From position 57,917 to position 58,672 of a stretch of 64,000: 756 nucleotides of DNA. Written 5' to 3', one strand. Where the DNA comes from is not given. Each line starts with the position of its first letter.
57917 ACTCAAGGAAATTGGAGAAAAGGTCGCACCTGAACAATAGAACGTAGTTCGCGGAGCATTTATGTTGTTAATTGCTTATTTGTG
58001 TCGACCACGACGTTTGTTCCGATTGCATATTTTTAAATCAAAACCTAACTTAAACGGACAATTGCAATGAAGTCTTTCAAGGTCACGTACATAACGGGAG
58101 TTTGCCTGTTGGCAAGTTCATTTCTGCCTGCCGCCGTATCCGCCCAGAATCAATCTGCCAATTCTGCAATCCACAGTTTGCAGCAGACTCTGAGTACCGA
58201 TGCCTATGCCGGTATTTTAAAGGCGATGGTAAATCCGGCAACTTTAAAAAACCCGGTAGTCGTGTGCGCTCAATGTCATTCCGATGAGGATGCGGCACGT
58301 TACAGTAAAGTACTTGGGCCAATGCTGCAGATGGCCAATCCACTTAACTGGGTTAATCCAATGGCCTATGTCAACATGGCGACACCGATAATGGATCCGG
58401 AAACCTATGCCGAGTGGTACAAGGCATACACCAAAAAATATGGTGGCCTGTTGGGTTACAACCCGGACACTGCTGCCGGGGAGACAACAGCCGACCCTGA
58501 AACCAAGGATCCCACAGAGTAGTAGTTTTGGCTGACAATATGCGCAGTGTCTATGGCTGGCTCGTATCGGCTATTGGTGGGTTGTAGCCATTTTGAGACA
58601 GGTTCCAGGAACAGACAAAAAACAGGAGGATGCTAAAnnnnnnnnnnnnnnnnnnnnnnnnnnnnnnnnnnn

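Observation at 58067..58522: Third family member carries a CxxCH haem-c attachment motif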

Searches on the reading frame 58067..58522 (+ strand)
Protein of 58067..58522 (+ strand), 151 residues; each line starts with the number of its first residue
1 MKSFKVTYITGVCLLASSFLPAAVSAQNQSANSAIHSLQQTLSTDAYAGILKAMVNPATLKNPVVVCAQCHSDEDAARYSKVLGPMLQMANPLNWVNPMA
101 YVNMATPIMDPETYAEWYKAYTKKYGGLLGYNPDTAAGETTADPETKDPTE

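Call 3: search_protein_families(library=pfam, proteins=[window:58067-58522:+], max_evalue=1)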
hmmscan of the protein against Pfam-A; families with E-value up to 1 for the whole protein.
window:58067-58522:+ (151 aa): 2 families
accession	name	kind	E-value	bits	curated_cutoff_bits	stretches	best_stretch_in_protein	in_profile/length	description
PF18935.5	DUF5683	-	0.04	14.4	26.7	1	71-131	3-59/151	Family of unknown function (DUF5683)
PF13593.11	SBF_like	-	0.17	11.5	25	1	35-86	82-133/313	SBF-like CPA transporter family (DUF4137)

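Call 5: search_protein_families(library=ncbifam, proteins=[window:58067-58522:+], max_evalue=1)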
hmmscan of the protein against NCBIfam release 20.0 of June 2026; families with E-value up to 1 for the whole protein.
window:58067-58522:+ (151 aa): 1 family
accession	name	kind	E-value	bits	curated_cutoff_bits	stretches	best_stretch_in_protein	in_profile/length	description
NF040960.1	MamE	equivalog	0.032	12.8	800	1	19-110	296-385/659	magnetosome formation protease MamE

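Call 6: find_homologous_proteins(query=window:58067-58522:+, max_evalue=0.01)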
Query window:58067-58522:+ (151 aa): 9 proteins with E <= 0.01 among 48 candidates.
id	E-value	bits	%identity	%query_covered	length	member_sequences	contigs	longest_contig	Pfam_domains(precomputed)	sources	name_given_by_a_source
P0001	7.9e-96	336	100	100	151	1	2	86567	-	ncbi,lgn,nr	ncbi:MAG: hypothetical protein DHS20C01_19420 [marine bacterium B5-7]|nr:MAG: hypothetical protein D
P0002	6.5e-51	190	60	86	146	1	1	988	-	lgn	-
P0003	1.7e-50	189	72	71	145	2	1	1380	-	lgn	-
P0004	1.5e-49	186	73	63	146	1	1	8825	-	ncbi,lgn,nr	ncbi:MAG: hypothetical protein DWQ08_14560 [Proteobacteria bacterium]|nr:MAG: hypothetical protein D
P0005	1.9e-48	182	62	81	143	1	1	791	-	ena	-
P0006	2.8e-48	182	60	87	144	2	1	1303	-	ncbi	-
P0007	5.6e-47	177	69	62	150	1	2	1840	-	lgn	-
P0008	2.5e-46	175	60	89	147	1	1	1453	-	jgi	jgi:hypothetical protein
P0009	3.1e-43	165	59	84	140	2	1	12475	-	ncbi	-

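Call 9: search_solved_structures(query=A1, max_evalue=10, show_alignments=3)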
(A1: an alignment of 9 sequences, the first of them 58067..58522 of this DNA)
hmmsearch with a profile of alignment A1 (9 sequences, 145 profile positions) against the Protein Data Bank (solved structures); distinct sequences matched with E-value up to 10: 0.

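Call 17: find_encoding_contigs(protein=P0009, flank=6000, max_places=3)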
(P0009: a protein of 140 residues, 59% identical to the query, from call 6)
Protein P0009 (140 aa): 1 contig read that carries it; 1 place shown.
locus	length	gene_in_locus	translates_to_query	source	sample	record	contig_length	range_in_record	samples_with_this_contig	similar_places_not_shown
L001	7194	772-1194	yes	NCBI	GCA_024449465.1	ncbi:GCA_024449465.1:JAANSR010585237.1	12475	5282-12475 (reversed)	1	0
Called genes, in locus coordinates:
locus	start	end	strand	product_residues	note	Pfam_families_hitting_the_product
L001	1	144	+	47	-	?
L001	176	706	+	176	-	-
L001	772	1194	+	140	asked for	-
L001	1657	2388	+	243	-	PF03625:DUF302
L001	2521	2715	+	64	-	-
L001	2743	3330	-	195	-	-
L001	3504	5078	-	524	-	PF00009:GTP_EFTU (faint), PF00350:Dynamin_N, PF01926:MMR_HSR1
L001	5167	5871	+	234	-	PF13489:Methyltransf_23, PF01209:Ubie_methyltran (weak), PF07021:MetW (weak), PF13847:Methyltransf_31, PF08241:Methyltransf_11, PF08242:Methyltransf_12, PF13649:Methyltransf_25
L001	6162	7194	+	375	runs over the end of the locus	PF00487:FA_desaturase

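Call 18: find_encoding_contigs(protein=P0004, flank=6000, max_places=3)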
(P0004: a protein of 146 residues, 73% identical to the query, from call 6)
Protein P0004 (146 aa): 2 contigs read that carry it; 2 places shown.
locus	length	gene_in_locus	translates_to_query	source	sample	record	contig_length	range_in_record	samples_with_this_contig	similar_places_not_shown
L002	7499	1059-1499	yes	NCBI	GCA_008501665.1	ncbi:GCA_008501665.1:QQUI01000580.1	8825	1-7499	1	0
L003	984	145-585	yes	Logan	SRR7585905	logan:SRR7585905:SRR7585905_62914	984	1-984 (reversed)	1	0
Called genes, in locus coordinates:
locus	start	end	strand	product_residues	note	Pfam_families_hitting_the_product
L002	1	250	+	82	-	PF13098:Thioredoxin_2 (weak)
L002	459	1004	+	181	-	-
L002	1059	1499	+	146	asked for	-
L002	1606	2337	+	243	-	PF03625:DUF302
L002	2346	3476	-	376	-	-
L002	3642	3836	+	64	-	-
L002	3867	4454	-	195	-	-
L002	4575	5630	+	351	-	PF21739:DUF6866_N, PF21740:DUF6866_C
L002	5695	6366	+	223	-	PF13640:2OG-FeII_Oxy_3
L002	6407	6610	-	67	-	-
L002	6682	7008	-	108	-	PF04358:DsrC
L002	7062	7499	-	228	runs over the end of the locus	PF09559:Cas6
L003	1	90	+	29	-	?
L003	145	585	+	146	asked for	-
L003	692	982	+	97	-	?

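Call 19: predict_structure(alignment_id=A1)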
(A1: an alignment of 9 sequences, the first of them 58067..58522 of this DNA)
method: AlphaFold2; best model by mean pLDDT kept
length: 151 residues; sequences in the alignment: 9
mean_pLDDT: 54.0   pTM: 0.29
mean pLDDT of the five models: 54.0, 53.9, 51.8, 50.5, 45.4
residues with pLDDT >= 90: 0; 70-90: 10; 50-70: 94; < 50: 47
segments of 3 or more residues with pLDDT < 50: 25-55, 136-148
pLDDT, mean of each block of 10 residues (from residue 1): 56 58 46 40 41 49 55 57 58 56 61 74 64 50 46 44
secondary structure, 60 per line:
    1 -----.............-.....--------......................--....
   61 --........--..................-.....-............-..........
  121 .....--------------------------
elements in order: H6-18 H20-24 H33-54 H57-60 H63-70 H73-90 H92-96 H98-109 H111-125

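Call 20: search_protein_representatives(alignment_id=A1)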
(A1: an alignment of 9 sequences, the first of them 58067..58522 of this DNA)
Query: 9 sequences, 145 profile positions. Proteins with E-value up to 0.001 (for the whole library): 46; up to 1e-10: 28; up to 1e-30: 4. The best 46 are listed.
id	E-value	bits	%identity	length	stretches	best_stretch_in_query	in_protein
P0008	1.6e-72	258.2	-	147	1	1-144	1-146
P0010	6.3e-37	142.8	-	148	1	10-135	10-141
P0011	1.1e-32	129.0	-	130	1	33-129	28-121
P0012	6.6e-31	123.2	-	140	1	5-136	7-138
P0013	4.1e-29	117.4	-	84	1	57-134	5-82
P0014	3.9e-28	114.3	-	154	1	11-142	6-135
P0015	6.8e-28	113.5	-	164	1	10-121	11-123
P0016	1.9e-27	112.0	-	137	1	5-126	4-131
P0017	1.7e-26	109.0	-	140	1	57-129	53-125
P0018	4.0e-25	104.5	-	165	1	29-130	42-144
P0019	5.0e-25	104.2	-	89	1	59-136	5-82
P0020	2.2e-24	102.1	-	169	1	61-129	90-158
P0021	7.4e-24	100.4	-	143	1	15-124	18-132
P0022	8.1e-22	93.8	-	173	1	7-126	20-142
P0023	1.0e-20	90.2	-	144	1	6-134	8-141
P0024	1.3e-20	89.9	-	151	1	27-127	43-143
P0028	5.5e-19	84.6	-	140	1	60-124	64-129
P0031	1.2e-17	80.3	-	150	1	36-128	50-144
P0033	2.2e-14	69.7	-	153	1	56-127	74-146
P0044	1.6e-06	44.1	-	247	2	11-108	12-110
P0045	4.7e-06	42.6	-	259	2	5-110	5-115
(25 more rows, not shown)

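Call 25: find_related_loci(query=A3, collection=genome_contigs, flank=6000)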
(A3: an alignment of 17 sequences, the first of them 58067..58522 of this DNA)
Query A3 (151 aa) in genome_contigs; peptide patterns used: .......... (x = any residue, [..] = any of these).
57 stretches matched a pattern; 12 encode a relative of the query (tblastn E <= 1e-3); 12 distinct loci.
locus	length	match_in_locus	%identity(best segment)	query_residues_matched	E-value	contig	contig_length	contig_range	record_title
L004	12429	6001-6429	39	3-136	2e-33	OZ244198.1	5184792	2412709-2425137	MAG: Arenicellales bacterium isolate acf98f22-c3a9-4478-9d88-117e57475e35 genome assembly, chromosome: 1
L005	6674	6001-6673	66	23-146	3e-28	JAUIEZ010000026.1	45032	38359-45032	MAG: Gammaproteobacteria bacterium isolate 8_bin.56 NODE_954_length_45032_cov_1.166774, whole genome shotgun sequence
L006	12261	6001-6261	49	59-147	4e-27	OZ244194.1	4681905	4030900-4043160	MAG: Arenicellales bacterium isolate 1000d660-bfdf-43c6-b180-46d6a97c6c25 genome assembly, chromosome: 1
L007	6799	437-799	38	12-130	9e-27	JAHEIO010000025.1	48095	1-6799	MAG: Gammaproteobacteria bacterium isolate Ww503 NODE_1075_length_48095_cov_21.352337, whole genome shotgun sequence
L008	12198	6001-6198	56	60-125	2e-25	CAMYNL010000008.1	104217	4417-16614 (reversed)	MAG: uncultured Gammaproteobacteria bacterium isolate FO_Gamma_078.1 genome assembly, contig: scaffold_18, whole genome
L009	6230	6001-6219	45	36-106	1e-16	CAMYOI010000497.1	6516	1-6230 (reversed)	MAG: uncultured Gammaproteobacteria bacterium isolate FCS_Gamma_070 genome assembly, contig: scaffold_18207, whole genom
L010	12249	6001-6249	28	52-120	2e-5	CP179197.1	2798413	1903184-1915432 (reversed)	Arenicellales bacterium nBUS_48 chromosome, complete genome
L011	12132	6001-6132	39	77-120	5e-5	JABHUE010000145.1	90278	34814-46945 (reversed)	MAG: Proteobacteria bacterium isolate SI039_bin78 k141_1601926, whole genome shotgun sequence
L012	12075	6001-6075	52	96-120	1e-4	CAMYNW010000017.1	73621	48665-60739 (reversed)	MAG: uncultured Gammaproteobacteria bacterium isolate FCS_M_Gamma_079 genome assembly, contig: scaffold_184, whole genom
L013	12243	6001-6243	28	54-120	2e-4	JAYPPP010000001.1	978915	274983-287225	MAG: Gammaproteobacteria bacterium isolate SD3109_NP_metabat_bins_2.tsv.077 contig_6157_pilon, whole genome shotgun sequ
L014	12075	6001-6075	52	96-120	3e-4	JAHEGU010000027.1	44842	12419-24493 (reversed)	MAG: Gammaproteobacteria bacterium isolate Ww423 NODE_727_length_44842_cov_4.303079, whole genome shotgun sequence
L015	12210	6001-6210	30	45-119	3e-4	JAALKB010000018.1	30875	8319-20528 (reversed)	MAG: Gammaproteobacteria bacterium isolate MH1_Bin6 NODE_574_length_30875_cov_8.175146, whole genome shotgun sequence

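Call 32: find_homologous_proteins(query=A2, max_evalue=0.001)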
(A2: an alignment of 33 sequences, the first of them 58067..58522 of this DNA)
Query A2 (33 sequences) (151 aa, profile of the alignment): 15 proteins with E <= 0.001 among 6477 candidates.
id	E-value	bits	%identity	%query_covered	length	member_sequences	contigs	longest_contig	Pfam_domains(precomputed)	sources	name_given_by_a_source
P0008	1.1e-53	199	60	89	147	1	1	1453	-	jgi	jgi:hypothetical protein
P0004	4.2e-53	197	73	63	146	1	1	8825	-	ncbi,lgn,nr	ncbi:MAG: hypothetical protein DWQ08_14560 [Proteobacteria bacterium]|nr:MAG: hypothetical protein D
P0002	7.0e-53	197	60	86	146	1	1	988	-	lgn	-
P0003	6.0e-52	194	72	71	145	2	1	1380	-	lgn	-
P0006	1.8e-51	192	60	87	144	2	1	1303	-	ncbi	-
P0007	6.8e-51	190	69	62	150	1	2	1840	-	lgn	-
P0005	1.2e-49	186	62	81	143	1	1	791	-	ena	-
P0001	8.0e-49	183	100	100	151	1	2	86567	-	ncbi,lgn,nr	ncbi:MAG: hypothetical protein DHS20C01_19420 [marine bacterium B5-7]|nr:MAG: hypothetical protein D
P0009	1.3e-47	180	59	84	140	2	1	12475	-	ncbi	-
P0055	5.9e-47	177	59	79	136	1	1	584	-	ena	-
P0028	1.2e-35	141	48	39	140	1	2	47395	-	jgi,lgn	-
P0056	3.1e-34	136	48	42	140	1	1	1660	-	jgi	-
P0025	7.0e-34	135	48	50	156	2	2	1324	-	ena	-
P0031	1.7e-33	134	36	62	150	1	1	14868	-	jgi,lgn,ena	-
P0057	3.0e-30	123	39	66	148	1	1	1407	-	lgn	-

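Call 34: find_encoding_contigs(protein=P0028, flank=7000, max_places=2)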
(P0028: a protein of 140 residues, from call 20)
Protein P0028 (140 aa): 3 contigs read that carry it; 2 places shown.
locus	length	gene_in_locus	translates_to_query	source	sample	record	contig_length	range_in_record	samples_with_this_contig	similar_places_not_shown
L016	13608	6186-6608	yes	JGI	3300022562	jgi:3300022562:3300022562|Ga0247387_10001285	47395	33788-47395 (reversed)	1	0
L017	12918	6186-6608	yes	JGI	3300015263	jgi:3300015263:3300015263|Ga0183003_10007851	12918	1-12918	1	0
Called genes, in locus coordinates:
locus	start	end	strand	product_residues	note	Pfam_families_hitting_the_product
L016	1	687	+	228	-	?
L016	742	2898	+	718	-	PF00378:ECH_1, PF16113:ECH_2, PF02737:3HCDH_N, PF00725:3HCDH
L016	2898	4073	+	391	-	PF00108:Thiolase_N, PF02803:Thiolase_C, PF22691:Thiolase_C_1 (faint)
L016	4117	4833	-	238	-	PF01066:CDP-OH_P_transf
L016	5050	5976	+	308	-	PF12849:PBP_like_2, PF13531:SBP_bac_11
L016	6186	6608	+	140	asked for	-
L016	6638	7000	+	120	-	PF20332:DUF6627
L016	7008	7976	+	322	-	PF13529:Peptidase_C39_2, PF13428:TPR_14 (faint)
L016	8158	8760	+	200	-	PF04893:Yip1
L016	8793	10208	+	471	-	PF00115:COX1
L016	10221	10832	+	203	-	PF02433:FixO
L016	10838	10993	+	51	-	PF05545:FixQ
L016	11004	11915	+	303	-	PF14715:FixP_N, PF00034:Cytochrom_C, PF13442:Cytochrome_CBB3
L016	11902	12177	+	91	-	-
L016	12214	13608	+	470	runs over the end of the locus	PF12801:Fer4_5, PF12838:Fer4_7 (faint), PF13187:Fer4_9 (faint), PF13484:Fer4_16 (faint), PF13534:Fer4_17 (faint), PF13183:Fer4_8 (faint), PF13746:Fer4_18, PF11614:FixG_C, +1 more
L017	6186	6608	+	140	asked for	-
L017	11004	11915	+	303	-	PF14715:FixP_N, PF00034:Cytochrom_C, PF13442:Cytochrome_CBB3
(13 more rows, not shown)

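Call 35: find_encoding_contigs(protein=P0031, flank=7000, max_places=2)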
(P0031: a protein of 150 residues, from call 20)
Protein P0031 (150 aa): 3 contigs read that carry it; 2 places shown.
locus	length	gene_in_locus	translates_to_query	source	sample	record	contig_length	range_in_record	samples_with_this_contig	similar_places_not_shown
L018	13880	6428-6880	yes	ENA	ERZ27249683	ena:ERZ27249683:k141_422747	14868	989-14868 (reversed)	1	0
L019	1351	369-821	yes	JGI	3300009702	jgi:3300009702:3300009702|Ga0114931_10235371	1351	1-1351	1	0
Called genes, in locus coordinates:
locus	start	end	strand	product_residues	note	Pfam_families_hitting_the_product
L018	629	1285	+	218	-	-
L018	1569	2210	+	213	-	-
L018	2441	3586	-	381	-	PF04143:Sulf_transp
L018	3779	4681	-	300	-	-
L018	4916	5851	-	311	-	PF03625:DUF302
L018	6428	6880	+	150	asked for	-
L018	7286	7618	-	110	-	-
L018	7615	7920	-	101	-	-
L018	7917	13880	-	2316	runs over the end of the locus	?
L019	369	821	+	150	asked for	-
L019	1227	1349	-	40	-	?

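Call 39: predict_structure(alignment_id=A2)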
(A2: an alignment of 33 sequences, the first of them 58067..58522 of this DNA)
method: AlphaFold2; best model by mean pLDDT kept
length: 151 residues; sequences in the alignment: 33
mean_pLDDT: 79.9   pTM: 0.49
mean pLDDT of the five models: 79.9, 78.4, 75.7, 75.7, 72.5
residues with pLDDT >= 90: 14; 70-90: 110; 50-70: 26; < 50: 1
segments of 3 or more residues with pLDDT < 50: none
pLDDT, mean of each block of 10 residues (from residue 1): 76 82 65 76 84 83 85 89 85 90 87 89 83 63 63 49
secondary structure, 60 per line:
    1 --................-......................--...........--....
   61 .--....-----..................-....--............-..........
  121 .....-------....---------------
elements in order: H3-18 H20-41 H44-54 H57-61 H64-67 H73-90 H92-95 H98-109 H111-125 H133-136

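Call 45: fold_search(model_id=the predicted structure, library=pdb)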
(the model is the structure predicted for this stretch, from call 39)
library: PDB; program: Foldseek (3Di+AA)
matches with E <= 10: 2; with E <= 0.001: 0
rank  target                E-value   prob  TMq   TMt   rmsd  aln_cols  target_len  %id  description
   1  5fzq_B                9.9e+00  0.02  0.17  0.20  14.6       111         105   25  Designed TPR Protein M4N (released 2016-10-12)
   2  5fl7_A                9.9e+00  0.01  0.13  0.06  13.8        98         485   20  Structure of the F1c10 complex from Yarrowia lipolytica ATP synthase (released 2016-06-29)

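Call 52: find_encoding_contigs(protein=P0045, flank=6000, max_places=2)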
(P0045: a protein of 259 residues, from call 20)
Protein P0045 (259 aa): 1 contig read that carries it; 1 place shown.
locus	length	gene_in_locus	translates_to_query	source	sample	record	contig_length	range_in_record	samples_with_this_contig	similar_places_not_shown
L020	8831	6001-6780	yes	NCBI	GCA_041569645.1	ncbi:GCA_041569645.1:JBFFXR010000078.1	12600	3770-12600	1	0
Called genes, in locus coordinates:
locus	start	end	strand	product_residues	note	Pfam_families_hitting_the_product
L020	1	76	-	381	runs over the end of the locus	PF04143:Sulf_transp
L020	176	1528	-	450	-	PF03349:Toluene_X (weak)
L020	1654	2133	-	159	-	PF02635:DsrE (faint), PF13686:DrsE_2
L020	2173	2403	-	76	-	PF01206:TusA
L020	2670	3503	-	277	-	PF21342:SoxA-TsdA_cyt-c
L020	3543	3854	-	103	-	PF08770:SoxZ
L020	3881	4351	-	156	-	PF13501:SoxY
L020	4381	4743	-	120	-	PF00034:Cytochrom_C (weak), PF13442:Cytochrome_CBB3 (weak)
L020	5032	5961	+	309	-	PF03625:DUF302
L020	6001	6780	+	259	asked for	-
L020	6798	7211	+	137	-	-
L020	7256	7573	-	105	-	-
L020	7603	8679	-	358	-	PF13899:Thioredoxin_7, PF13098:Thioredoxin_2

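Call 53: find_encoding_contigs(protein=P0044, flank=6000, max_places=2)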
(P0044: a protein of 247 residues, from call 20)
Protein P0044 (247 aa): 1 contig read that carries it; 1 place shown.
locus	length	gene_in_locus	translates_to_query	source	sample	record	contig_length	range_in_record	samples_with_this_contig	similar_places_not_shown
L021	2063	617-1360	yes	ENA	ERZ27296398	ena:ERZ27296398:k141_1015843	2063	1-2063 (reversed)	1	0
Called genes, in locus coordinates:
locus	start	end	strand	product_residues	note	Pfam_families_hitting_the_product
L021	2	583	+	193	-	?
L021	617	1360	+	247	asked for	-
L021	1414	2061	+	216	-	?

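Call 58: search_protein_families(library=pfam, alignment_id=A2, max_evalue=1)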
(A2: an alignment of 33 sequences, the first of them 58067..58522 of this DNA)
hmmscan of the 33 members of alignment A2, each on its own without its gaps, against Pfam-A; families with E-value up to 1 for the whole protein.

A. member 1, window:58067-58522:+ (151 aa): 2 families
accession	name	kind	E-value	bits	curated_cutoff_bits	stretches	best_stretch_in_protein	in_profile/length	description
PF18935.5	DUF5683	-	0.04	14.4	26.7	1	71-131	3-59/151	Family of unknown function (DUF5683)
PF13593.11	SBF_like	-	0.17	11.5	25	1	35-86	82-133/313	SBF-like CPA transporter family (DUF4137)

B. families by the number of members that match (of 33 scanned): 33 families (the first 25 are shown)
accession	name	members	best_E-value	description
PF09086.16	DUF1924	4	0.069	Domain of unknown function (DUF1924)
PF22113.1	Mtrc-MtrF_II-IV_dom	3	0.024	Outer membrane cytochrome MtrC/MtrF-like, domains II/IV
PF00034.26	Cytochrom_C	3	0.031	Cytochrome c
PF13442.11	Cytochrome_CBB3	2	0.0038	Cytochrome C oxidase, cbb3-type, subunit III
PF02375.23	JmjN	2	0.0071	jmjN domain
PF01301.25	Glyco_hydro_35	2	0.0074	Glycosyl hydrolases family 35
PF03264.19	Cytochrom_NNT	2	0.046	NapC/NirT cytochrome c family, N-terminal region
PF01844.29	HNH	2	0.077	HNH endonuclease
PF13593.11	SBF_like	2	0.17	SBF-like CPA transporter family (DUF4137)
PF22670.1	Gp10_D3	1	0.00049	Baseplate wedge protein gp10 domain 3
PF00542.24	Ribosomal_L12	1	0.03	Ribosomal protein L7/L12 C-terminal domain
PF01322.25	Cytochrom_C_2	1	0.031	Cytochrome C'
PF18857.6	LPD38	1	0.036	Large polyvalent protein associated domain 38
PF18935.5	DUF5683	1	0.04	Family of unknown function (DUF5683)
PF08609.16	Fes1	1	0.043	Nucleotide exchange factor Fes1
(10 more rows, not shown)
